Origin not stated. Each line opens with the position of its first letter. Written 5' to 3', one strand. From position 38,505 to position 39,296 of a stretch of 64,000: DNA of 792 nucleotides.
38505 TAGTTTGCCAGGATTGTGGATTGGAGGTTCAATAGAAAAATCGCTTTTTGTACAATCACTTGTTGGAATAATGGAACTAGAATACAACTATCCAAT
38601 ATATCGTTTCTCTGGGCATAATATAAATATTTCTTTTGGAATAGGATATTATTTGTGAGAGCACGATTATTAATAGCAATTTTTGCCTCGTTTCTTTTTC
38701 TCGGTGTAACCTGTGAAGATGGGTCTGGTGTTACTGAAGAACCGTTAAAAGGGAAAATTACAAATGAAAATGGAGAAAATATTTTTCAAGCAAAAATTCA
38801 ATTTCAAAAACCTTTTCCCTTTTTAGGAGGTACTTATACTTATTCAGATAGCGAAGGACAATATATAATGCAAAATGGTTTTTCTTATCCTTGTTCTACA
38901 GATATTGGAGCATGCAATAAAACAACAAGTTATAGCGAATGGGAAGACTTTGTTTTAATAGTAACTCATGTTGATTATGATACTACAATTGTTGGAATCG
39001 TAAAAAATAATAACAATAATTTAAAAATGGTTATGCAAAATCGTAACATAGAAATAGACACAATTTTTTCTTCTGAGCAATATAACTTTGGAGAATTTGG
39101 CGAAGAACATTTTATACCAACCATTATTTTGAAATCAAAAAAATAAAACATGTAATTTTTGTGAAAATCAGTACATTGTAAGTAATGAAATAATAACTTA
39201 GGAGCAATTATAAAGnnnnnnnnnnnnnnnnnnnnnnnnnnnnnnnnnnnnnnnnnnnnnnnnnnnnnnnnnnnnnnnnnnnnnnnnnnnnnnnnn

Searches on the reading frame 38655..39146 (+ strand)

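Call 69: search_protein_families(library=pfam, proteins=[window:38655-39146:+], max_evalue=0.001)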
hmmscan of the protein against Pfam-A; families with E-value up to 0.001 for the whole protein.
window:38655-39146:+ (163 aa): 1 family
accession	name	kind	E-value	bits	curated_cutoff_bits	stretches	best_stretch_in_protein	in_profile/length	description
PF13715.12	CarbopepD_reg_2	-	0.00089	19.7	32.2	0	31-73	1-39/88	CarboxypepD_reg-like domain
